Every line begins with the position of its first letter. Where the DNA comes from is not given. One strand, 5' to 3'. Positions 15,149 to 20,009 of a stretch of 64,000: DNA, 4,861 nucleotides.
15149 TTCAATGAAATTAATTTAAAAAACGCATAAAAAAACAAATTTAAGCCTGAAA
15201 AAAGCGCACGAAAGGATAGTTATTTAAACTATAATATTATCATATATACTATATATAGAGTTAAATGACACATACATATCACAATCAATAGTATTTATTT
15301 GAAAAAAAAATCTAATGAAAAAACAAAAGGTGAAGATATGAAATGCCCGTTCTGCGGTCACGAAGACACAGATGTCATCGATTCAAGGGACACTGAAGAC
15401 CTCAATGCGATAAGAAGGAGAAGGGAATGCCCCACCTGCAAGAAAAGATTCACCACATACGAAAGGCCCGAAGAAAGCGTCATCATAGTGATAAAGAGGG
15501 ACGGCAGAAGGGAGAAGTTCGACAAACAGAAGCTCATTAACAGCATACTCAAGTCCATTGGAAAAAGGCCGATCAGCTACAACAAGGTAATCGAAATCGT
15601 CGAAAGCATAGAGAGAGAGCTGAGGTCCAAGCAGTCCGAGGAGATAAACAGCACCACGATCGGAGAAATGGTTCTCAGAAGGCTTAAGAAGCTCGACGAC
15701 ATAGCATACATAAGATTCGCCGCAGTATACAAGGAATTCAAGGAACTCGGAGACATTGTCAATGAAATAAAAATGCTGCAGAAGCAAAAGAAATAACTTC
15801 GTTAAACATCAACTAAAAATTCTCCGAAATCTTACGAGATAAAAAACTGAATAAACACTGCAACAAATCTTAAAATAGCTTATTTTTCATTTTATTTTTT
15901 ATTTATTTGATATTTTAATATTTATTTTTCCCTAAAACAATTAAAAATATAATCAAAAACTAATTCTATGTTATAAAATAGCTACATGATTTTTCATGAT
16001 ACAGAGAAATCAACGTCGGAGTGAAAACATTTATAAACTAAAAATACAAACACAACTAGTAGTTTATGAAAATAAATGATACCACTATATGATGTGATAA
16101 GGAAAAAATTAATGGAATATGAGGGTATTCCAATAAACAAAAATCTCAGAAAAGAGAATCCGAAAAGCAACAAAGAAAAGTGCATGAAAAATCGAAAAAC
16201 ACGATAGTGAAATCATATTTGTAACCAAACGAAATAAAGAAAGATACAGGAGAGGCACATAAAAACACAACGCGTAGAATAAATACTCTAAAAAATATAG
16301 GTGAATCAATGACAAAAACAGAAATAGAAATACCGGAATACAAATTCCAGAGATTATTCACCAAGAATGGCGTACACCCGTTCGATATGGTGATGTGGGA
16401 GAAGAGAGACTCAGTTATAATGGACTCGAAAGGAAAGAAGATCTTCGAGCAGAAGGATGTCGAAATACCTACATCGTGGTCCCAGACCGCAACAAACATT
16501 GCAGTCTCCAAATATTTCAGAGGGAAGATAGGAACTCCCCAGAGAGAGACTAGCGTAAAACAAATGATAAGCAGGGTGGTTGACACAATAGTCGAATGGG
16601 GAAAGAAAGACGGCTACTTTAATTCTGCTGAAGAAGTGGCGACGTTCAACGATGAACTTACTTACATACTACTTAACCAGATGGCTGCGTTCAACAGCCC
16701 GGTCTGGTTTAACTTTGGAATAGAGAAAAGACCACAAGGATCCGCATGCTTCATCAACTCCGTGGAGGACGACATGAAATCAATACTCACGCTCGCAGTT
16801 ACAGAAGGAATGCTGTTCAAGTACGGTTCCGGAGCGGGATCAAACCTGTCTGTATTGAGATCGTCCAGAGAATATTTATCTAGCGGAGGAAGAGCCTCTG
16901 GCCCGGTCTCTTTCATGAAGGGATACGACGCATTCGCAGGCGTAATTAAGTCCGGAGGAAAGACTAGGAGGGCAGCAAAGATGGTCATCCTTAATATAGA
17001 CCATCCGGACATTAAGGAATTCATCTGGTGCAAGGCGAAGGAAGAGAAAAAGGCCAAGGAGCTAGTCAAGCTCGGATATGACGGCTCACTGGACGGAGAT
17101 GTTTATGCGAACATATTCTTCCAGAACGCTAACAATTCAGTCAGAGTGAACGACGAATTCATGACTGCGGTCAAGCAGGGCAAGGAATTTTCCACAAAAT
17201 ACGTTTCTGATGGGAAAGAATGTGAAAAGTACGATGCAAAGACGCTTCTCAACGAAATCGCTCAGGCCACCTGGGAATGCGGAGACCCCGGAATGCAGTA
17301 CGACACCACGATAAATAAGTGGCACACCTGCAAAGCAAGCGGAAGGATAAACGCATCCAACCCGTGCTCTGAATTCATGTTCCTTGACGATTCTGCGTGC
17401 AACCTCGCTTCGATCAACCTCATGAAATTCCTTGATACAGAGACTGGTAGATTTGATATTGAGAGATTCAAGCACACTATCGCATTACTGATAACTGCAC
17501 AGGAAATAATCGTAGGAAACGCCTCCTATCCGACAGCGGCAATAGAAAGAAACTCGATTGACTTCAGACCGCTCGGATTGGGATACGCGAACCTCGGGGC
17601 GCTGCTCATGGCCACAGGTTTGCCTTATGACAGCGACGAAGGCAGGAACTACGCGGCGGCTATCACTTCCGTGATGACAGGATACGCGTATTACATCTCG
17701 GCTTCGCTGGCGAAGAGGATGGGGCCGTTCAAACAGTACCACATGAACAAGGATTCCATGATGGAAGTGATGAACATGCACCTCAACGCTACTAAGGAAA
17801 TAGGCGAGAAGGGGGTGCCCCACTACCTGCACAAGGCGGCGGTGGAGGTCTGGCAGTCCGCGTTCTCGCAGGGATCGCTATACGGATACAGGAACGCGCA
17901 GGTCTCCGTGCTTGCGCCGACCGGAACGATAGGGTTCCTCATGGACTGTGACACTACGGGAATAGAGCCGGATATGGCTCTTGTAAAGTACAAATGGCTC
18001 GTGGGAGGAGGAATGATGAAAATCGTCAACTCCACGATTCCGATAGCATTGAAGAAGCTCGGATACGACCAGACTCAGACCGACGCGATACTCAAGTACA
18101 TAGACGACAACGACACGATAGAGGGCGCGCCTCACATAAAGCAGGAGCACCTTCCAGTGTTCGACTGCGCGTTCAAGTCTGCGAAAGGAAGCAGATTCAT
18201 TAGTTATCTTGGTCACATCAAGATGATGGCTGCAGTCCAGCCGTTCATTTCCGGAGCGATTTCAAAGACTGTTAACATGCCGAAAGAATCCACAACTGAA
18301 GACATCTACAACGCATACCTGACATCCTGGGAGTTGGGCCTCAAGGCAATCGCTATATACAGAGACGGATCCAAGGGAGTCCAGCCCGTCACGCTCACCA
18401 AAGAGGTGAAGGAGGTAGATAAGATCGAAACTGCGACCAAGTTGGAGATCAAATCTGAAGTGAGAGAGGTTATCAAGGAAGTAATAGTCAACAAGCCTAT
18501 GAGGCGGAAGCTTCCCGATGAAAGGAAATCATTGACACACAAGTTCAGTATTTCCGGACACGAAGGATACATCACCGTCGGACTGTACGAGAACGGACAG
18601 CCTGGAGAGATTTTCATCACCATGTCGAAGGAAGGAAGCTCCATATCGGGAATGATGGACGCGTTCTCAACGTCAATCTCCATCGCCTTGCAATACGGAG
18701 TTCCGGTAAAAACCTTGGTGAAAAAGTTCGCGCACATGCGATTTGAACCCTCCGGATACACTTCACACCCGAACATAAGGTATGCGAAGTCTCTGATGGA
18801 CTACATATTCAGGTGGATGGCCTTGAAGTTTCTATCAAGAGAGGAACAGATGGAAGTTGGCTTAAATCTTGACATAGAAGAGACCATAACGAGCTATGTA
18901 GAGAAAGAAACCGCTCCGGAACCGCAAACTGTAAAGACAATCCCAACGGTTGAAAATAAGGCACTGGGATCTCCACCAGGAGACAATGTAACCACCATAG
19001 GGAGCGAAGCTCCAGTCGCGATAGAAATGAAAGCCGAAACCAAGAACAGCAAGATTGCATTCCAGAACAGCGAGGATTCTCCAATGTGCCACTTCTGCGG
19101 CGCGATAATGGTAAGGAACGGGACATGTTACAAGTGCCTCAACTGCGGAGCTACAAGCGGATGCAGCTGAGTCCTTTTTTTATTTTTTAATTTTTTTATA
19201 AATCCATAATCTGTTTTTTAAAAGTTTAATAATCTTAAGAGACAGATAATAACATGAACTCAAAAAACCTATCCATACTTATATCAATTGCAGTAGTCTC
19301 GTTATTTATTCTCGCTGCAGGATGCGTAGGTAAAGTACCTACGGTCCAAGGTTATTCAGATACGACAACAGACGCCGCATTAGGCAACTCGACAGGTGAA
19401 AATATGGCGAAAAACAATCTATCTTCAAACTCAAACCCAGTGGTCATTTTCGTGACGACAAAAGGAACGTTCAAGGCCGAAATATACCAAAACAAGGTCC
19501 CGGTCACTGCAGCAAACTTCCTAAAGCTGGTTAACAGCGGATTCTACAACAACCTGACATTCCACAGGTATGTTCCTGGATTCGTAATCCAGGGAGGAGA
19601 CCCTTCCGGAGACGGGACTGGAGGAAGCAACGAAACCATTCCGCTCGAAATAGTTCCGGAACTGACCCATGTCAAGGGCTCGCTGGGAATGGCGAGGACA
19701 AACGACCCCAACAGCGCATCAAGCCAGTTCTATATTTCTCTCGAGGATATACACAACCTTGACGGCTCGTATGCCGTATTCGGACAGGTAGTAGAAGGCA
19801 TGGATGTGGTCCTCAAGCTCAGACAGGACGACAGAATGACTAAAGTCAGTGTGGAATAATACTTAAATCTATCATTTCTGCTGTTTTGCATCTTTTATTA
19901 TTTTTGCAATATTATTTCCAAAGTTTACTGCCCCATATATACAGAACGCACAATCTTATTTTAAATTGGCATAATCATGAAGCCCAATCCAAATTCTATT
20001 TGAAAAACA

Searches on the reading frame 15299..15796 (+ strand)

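Call 30: search_protein_families(library=pfam, proteins=[window:15299-15796:+], max_evalue=0.01)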
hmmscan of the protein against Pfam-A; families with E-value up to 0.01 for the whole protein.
window:15299-15796:+ (165 aa): 5 families
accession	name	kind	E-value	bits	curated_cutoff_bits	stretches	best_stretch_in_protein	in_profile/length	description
PF22811.2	Zn_ribbon_NrdR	-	2.5e-22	79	27.2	1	14-55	1-42/42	Transcriptional repressor NrdR-like, N-terminal domain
PF03477.21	ATP-cone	-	7.9e-20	71.6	25.8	1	63-149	2-87/88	ATP cone domain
PF23451.1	Zn_ribbon_PaaD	-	0.0015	18.5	27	0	4-27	5-28/53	PaaD zinc beta ribbon domain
PF08271.17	Zn_Ribbon_TF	-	0.0066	16.4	29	0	14-32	1-18/43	TFIIB zinc-binding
PF05129.18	Zn_ribbon_Elf1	-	0.0095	16.4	29.8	0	3-54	13-59/79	Transcription elongation factor Elf1 like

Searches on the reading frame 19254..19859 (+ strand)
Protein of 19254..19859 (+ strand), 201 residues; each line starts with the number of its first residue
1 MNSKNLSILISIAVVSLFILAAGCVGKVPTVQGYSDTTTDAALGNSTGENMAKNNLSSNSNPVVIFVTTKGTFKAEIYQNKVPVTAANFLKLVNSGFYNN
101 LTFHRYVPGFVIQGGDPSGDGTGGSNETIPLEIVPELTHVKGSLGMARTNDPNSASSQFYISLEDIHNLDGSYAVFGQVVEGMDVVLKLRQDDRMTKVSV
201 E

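Call 31: search_protein_families(library=pfam, proteins=[window:19254-19859:+], max_evalue=0.01)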
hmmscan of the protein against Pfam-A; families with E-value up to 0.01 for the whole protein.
window:19254-19859:+ (201 aa): 1 family
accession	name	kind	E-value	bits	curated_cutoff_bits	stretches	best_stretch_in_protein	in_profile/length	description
PF00160.26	Pro_isomerase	-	2.2e-45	155.2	21.7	1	66-192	4-140/159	Cyclophilin type peptidyl-prolyl cis-trans isomerase/CLD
